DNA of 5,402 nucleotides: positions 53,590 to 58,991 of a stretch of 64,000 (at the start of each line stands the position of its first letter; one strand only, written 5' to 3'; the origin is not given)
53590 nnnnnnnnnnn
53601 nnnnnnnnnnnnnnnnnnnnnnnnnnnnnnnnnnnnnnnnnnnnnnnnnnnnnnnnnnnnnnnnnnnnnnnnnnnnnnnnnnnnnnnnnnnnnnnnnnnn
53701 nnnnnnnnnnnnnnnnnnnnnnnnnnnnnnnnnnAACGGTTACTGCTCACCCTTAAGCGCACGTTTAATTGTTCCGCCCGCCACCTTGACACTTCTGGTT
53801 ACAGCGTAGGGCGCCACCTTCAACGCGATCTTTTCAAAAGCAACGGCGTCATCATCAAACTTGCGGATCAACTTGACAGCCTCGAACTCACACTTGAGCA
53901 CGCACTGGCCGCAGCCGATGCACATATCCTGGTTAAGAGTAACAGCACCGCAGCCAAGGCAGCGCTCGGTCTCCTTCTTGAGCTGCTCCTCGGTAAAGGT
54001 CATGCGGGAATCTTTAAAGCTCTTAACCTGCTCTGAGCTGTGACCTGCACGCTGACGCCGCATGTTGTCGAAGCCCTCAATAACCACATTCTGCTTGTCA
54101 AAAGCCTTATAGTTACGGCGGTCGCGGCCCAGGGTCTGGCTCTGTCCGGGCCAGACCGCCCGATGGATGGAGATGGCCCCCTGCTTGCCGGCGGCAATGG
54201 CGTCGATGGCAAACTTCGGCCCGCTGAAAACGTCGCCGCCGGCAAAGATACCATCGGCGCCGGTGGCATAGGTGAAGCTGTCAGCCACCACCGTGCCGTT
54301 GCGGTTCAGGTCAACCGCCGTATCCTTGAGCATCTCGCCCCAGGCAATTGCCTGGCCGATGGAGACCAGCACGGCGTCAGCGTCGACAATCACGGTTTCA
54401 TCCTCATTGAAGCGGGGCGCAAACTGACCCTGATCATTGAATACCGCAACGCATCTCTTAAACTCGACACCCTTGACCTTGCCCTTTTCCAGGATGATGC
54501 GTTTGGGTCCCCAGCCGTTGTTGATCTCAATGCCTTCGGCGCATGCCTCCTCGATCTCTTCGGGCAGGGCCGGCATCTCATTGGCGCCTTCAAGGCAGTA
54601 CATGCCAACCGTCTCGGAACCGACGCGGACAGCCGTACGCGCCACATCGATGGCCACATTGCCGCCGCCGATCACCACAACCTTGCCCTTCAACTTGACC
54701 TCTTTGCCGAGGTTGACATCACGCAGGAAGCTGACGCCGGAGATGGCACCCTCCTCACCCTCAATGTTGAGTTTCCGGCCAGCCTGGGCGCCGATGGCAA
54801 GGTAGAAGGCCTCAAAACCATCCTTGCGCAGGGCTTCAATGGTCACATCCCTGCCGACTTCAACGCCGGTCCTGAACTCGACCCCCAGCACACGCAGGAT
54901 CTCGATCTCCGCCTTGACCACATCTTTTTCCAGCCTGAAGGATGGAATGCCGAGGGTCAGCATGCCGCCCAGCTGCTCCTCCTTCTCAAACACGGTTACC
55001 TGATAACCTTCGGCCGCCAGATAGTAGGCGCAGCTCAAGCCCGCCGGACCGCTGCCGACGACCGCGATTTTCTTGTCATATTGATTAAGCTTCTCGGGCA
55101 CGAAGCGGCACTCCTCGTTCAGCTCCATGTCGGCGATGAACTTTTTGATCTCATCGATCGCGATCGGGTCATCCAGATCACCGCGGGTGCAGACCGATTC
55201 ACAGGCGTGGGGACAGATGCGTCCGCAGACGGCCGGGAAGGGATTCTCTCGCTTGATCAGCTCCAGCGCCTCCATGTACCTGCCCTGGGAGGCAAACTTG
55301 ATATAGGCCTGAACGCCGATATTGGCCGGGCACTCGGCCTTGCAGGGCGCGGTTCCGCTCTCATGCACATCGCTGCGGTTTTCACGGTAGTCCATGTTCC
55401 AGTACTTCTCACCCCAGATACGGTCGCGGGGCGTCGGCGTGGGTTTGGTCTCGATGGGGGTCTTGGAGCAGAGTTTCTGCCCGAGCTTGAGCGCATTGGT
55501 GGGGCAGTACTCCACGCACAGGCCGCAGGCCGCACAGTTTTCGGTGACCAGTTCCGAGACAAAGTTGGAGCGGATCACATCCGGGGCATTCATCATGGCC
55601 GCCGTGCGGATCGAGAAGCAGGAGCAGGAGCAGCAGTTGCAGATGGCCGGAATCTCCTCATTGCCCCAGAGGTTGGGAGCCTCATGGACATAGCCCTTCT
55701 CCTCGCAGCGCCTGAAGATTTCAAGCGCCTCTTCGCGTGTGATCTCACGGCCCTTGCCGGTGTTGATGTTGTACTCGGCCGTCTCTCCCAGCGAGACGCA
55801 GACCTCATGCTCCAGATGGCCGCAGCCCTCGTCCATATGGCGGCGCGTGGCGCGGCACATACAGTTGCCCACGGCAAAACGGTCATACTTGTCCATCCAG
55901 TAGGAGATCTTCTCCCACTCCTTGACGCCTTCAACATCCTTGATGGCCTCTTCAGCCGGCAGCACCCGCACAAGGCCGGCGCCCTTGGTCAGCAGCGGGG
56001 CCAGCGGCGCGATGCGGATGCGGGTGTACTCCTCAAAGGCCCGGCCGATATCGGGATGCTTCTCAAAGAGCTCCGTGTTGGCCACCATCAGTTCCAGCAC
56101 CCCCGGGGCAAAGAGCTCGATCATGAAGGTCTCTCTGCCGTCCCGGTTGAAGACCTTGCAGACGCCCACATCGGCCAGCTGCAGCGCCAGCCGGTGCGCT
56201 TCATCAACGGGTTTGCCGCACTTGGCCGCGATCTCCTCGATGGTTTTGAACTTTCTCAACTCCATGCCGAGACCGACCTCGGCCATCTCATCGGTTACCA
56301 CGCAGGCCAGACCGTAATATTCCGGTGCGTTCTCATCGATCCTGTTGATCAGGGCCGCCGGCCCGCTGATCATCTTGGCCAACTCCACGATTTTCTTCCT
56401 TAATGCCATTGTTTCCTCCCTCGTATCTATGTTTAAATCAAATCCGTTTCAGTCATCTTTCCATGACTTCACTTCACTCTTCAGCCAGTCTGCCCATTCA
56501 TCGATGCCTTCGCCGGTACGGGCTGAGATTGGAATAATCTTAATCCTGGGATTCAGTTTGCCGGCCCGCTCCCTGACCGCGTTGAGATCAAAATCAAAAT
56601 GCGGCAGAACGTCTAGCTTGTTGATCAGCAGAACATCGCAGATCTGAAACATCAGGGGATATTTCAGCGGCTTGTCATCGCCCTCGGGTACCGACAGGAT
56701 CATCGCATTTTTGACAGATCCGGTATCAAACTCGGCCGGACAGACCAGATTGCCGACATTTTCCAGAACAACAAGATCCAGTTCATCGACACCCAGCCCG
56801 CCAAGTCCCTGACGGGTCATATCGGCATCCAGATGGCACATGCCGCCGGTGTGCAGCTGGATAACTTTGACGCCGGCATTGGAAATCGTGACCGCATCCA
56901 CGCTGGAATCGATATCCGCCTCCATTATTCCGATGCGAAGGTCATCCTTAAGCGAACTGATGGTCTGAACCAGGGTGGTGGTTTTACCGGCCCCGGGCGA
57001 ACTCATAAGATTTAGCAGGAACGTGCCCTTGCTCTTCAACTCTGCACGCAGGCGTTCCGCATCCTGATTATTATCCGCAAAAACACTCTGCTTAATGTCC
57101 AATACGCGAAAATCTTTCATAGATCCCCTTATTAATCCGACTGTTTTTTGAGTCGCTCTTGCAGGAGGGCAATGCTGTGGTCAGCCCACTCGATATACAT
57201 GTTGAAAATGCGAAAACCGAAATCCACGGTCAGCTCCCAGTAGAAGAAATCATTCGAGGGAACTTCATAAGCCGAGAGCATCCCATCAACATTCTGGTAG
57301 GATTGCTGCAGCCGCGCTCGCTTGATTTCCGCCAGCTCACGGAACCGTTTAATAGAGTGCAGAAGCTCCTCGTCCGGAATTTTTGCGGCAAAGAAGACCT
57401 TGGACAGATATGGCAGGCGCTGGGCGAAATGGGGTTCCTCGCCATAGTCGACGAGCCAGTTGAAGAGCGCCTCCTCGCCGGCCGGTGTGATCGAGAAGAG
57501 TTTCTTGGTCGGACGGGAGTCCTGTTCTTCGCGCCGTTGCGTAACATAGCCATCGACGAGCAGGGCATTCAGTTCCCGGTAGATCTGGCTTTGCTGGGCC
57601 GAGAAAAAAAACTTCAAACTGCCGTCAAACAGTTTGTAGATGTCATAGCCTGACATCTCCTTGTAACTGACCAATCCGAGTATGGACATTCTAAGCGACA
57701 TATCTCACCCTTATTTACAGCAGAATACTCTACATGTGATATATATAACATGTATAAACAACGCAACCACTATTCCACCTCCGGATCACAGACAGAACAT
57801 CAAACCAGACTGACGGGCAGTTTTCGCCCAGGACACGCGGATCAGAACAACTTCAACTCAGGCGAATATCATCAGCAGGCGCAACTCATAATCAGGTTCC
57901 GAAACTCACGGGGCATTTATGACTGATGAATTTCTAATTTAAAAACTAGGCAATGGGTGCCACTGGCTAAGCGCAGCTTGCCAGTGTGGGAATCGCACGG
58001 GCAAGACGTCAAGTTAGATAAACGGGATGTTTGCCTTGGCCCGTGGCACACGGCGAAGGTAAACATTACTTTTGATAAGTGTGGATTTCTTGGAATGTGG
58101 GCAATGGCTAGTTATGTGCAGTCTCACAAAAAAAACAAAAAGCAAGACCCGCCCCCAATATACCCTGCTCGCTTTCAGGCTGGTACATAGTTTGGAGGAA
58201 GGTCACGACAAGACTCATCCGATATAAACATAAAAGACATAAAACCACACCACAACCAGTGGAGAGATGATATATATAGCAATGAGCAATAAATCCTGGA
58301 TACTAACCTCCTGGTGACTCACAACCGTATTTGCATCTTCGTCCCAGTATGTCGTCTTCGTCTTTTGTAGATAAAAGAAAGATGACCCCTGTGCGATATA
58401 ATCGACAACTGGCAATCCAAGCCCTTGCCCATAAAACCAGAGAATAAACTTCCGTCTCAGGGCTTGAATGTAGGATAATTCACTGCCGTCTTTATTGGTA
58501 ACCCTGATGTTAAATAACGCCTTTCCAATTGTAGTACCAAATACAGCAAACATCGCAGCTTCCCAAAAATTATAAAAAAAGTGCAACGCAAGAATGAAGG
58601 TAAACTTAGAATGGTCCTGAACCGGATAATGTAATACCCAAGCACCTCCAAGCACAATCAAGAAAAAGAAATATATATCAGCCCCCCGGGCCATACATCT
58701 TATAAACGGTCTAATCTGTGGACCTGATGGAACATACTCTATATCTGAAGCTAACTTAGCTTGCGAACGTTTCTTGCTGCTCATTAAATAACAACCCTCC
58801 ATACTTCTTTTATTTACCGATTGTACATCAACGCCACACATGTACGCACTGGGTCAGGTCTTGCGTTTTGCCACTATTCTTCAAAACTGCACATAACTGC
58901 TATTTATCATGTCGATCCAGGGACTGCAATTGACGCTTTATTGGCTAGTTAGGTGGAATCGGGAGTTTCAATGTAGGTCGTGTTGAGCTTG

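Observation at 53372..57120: hypB - large novel Fe-S flavoprotein - hypA operon without a [NiFe]-hydrogenase structural gene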

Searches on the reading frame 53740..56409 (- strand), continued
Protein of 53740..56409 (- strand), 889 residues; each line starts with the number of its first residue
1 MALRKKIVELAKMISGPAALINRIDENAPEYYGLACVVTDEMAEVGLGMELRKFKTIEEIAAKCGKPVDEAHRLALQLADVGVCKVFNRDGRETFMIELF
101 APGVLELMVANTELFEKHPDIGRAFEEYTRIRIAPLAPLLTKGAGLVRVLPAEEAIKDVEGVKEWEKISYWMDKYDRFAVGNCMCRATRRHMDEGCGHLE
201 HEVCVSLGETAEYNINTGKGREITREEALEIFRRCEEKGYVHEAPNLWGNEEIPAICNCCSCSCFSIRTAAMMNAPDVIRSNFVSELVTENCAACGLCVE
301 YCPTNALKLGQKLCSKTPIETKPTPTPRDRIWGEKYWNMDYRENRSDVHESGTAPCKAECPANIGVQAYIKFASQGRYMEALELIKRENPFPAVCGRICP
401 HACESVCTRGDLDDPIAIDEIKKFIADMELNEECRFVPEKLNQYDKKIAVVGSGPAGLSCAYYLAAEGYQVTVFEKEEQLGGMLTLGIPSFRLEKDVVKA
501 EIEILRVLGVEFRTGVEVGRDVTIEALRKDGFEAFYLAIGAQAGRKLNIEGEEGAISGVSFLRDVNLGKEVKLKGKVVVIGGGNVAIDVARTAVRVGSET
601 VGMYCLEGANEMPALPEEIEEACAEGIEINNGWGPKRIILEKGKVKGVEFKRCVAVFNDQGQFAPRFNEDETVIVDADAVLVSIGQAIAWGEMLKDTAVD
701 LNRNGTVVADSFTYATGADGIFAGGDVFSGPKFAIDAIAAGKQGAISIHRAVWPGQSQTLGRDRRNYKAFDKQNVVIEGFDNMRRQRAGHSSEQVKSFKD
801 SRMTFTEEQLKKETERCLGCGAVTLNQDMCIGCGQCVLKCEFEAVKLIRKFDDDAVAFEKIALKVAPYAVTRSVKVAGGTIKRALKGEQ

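Call 49: find_encoding_contigs(protein=P0121, flank=10000, max_places=2)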
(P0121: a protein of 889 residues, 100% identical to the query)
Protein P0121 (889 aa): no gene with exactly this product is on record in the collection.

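Call 50: find_encoding_contigs(protein=P0122, flank=8000, max_places=2)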
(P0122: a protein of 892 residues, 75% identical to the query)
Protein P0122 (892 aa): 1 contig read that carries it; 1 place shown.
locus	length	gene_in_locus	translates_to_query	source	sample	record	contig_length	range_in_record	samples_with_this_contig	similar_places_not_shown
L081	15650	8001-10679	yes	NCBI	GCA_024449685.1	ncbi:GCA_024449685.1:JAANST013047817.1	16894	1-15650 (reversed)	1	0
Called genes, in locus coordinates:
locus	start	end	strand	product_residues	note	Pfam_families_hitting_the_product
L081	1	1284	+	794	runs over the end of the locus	PF08269:dCache_2, PF17200:sCache_2, PF17201:Cache_3-Cache_2 (faint), PF17200:sCache_2, PF00672:HAMP (weak), PF00015:MCPsignal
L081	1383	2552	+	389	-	PF00144:Beta-lactamase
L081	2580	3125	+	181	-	PF06414:Zeta_toxin (faint), PF13238:AAA_18 (weak), PF13671:AAA_33 (faint)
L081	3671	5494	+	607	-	PF01326:PPDK_N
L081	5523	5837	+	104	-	-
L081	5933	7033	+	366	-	PF12746:GNAT_acetyltran, PF13302:Acetyltransf_3, PF00583:Acetyltransf_1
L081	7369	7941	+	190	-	PF03551:PadR, PF10400:Vir_act_alpha_C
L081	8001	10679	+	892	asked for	PF00037:Fer4 (weak), PF14691:Fer4_20, PF01946:Thi4, PF00890:FAD_binding_2 (weak), PF01266:DAO, PF03486:HI0933_like (weak), PF07992:Pyr_redox_2, PF13450:NAD_binding_8, +2 more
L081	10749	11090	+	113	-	PF01155:HypA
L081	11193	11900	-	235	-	PF00588:SpoU_methylase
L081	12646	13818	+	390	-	PF13509:S1_2 (faint), PF00575:S1, PF23459:S1_RRP5 (weak)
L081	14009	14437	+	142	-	PF08239:SH3_3 (weak)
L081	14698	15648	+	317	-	?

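Call 51: find_encoding_contigs(protein=P0125, flank=8000, max_places=2)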
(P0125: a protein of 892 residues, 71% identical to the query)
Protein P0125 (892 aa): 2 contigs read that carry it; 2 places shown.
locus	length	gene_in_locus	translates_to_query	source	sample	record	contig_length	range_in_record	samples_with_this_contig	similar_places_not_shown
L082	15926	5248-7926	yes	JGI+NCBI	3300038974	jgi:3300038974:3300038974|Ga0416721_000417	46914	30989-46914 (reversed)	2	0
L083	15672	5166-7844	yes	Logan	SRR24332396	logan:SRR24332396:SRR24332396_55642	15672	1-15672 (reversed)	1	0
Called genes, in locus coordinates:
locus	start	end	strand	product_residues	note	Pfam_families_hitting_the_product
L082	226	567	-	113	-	PF02492:cobW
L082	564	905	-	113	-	PF00126:HTH_1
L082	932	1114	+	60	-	PF01032:FecCD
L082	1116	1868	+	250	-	PF00005:ABC_tran, PF02463:SMC_N, PF13304:AAA_21 (faint)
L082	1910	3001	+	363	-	PF01497:Peripla_BP_2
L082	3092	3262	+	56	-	-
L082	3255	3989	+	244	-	PF13847:Methyltransf_31 (weak), PF08241:Methyltransf_11 (weak), PF13649:Methyltransf_25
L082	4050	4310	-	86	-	-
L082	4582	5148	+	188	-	PF03551:PadR, PF22194:WHD_F93 (weak), PF10400:Vir_act_alpha_C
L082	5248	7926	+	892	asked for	PF00037:Fer4 (weak), PF14691:Fer4_20, PF01946:Thi4, PF03486:HI0933_like (weak), PF07992:Pyr_redox_2, PF00890:FAD_binding_2 (weak), PF01266:DAO, PF13450:NAD_binding_8, +3 more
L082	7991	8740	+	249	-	PF03073:TspO_MBR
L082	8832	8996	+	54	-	-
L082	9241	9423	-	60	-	-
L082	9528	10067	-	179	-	PF12822:ECF_trnsprt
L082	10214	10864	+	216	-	PF00027:cNMP_binding, PF13545:HTH_Crp_2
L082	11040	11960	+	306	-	PF00849:PseudoU_synth_2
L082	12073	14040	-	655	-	PF08757:CotH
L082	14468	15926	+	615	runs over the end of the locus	PF00664:ABC_membrane, PF00005:ABC_tran, PF02463:SMC_N (faint)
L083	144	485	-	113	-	PF02492:cobW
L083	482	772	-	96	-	PF00126:HTH_1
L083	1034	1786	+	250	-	PF00005:ABC_tran, PF02463:SMC_N, PF13304:AAA_21 (faint)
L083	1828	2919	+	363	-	PF01497:Peripla_BP_2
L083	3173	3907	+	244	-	PF13847:Methyltransf_31 (weak), PF08241:Methyltransf_11 (weak), PF13649:Methyltransf_25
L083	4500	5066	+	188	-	PF03551:PadR, PF22194:WHD_F93 (weak), PF10400:Vir_act_alpha_C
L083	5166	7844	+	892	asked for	PF00037:Fer4 (weak), PF14691:Fer4_20, PF01946:Thi4, PF03486:HI0933_like (weak), PF07992:Pyr_redox_2, PF00890:FAD_binding_2 (weak), PF01266:DAO, PF13450:NAD_binding_8, +3 more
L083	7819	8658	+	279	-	PF03073:TspO_MBR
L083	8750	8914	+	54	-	-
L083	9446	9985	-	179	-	PF12822:ECF_trnsprt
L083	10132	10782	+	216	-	PF00027:cNMP_binding, PF13545:HTH_Crp_2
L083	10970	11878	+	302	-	PF00849:PseudoU_synth_2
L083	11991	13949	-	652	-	PF08757:CotH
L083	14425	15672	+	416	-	?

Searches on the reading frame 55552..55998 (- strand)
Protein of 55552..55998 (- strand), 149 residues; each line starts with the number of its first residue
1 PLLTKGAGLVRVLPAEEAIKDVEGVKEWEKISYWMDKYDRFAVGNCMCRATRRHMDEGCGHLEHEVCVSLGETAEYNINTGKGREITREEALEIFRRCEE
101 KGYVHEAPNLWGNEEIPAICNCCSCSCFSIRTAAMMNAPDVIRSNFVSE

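Call 88: predict_structure(alignment_id=A3)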
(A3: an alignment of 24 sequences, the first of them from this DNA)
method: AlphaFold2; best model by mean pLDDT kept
length: 149 residues; sequences in the alignment: 24
mean_pLDDT: 83.2   pTM: 0.80
mean pLDDT of the five models: 83.2, 79.9, 78.6, 75.4, 72.9
residues with pLDDT >= 90: 48; 70-90: 85; 50-70: 14; < 50: 2
segments of 3 or more residues with pLDDT < 50: none
pLDDT, mean of each block of 10 residues (from residue 1): 62 80 79 92 91 83 88 96 96 92 84 82 80 77 64
secondary structure, 60 per line:
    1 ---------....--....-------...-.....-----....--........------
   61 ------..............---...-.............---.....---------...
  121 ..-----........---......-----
elements in order: E10-13 H16-19 H31-35 E41-44 H47-54 E67-70 H71-80 E84-86 H88-100 E104-108 E118-122 H128-135 E142-144

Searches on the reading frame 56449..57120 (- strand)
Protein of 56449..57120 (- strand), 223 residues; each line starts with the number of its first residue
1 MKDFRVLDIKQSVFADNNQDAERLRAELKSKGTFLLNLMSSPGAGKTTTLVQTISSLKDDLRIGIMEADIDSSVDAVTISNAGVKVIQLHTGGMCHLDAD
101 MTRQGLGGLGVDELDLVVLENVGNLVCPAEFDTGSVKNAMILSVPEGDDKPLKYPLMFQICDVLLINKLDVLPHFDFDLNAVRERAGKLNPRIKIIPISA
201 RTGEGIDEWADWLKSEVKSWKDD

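Call 3: search_protein_families(library=pfam, proteins=[window:56449-57120:-], max_evalue=0.01)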
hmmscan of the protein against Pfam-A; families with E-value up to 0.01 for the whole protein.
window:56449-57120:- (223 aa): 3 families
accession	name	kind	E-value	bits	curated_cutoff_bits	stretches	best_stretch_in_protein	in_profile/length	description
PF02492.25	cobW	-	1.5e-20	73.9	20.7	1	38-196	5-179/180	CobW/HypB/UreG, nucleotide-binding domain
PF03308.22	MeaB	-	6e-05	22.6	23.1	1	17-214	15-232/273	Methylmalonyl Co-A mutase-associated GTPase MeaB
PF03193.22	RsgA_GTPase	-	0.00074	19.8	30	0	160-217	54-108/174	RsgA GTPase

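Call 4: search_protein_families(library=ncbifam, proteins=[window:56449-57120:-], max_evalue=0.01)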
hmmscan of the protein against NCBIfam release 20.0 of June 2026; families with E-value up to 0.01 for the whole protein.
window:56449-57120:- (223 aa): 7 families
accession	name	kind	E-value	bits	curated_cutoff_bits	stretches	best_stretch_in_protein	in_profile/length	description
TIGR00073.1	hypB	equivalog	5e-73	245.2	121.2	1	7-217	4-214/217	hydrogenase nickel incorporation protein HypB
NF007775.0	PRK10463.1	equivalog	4.1e-69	233.1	385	1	4-216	75-287/290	hydrogenase nickel incorporation protein HypB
TIGR00101.1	ureG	equivalog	2.5e-08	34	204.2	1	42-216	10-194/199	urease accessory protein UreG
TIGR00750.1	lao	equivalog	5.9e-05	22.3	240.75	1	34-215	35-235/300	methylmalonyl Co-A mutase-associated GTPase MeaB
NF038288.1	chaper_GTP_ZigA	equivalog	0.00056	18.9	600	0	144-199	155-210/390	zinc metallochaperone GTPase ZigA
NF003255.0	PRK04213.1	equivalog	0.0053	16.1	164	1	160-221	131-196/204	GTP-binding protein EngB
TIGR00231.1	small_GTP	domain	0.0061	16.3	42.5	0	37-111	7-83/164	GTP-binding protein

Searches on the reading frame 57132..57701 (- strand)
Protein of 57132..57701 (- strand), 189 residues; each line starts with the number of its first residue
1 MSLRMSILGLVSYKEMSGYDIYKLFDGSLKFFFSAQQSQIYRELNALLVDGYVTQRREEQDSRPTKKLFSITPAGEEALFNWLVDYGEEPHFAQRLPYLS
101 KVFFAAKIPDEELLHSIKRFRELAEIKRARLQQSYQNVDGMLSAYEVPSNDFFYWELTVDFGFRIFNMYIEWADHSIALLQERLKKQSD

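Call 3: search_protein_families(library=pfam, proteins=[window:57132-57701:-], max_evalue=0.01)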
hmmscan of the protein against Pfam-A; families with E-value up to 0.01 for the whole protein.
window:57132-57701:- (189 aa): 4 families
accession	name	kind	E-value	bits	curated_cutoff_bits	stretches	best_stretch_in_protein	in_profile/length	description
PF10400.15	Vir_act_alpha_C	-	7.8e-13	49.4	22.4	1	98-180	5-77/78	Virulence activator alpha C-term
PF03551.20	PadR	-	5.8e-12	45.9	27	1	7-79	1-73/75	Transcriptional regulator PadR-like family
PF22194.2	F-93_WHD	-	9.4e-05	22.8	28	1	10-75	6-62/62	F-93, winged-helix domain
PF13601.12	HTH_34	-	0.0061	17.1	27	0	30-78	21-68/80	Winged helix DNA-binding domain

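Call 4: search_protein_families(library=ncbifam, proteins=[window:57132-57701:-], max_evalue=0.01)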
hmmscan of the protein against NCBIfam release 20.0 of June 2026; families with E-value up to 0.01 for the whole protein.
window:57132-57701:- (189 aa): 3 families
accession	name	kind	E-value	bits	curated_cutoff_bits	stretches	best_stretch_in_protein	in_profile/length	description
TIGR03433.1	padR_acidobact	paralog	9.4e-06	25.7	101.8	1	2-80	4-82/101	PadR family transcriptional regulator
TIGR02719.1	repress_PhaQ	equivalog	2.8e-05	24.4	139.35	1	12-83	32-103/138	poly-beta-hydroxybutyrate-responsive repressor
NF045593.1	bilirub_TF_BilQ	equivalog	0.0057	16.4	125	0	34-79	55-98/135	bilirubin utilization transcriptional regulator BilQ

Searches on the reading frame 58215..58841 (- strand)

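Call 3: search_protein_families(library=pfam, proteins=[window:58215-58841:-], max_evalue=0.01)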
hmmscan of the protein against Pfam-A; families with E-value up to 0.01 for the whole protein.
window:58215-58841:- (208 aa): 1 family
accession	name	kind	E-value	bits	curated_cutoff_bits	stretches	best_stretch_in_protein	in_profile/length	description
PF06271.18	RDD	-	1.8e-09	38.5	24.1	1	48-167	7-133/137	RDD family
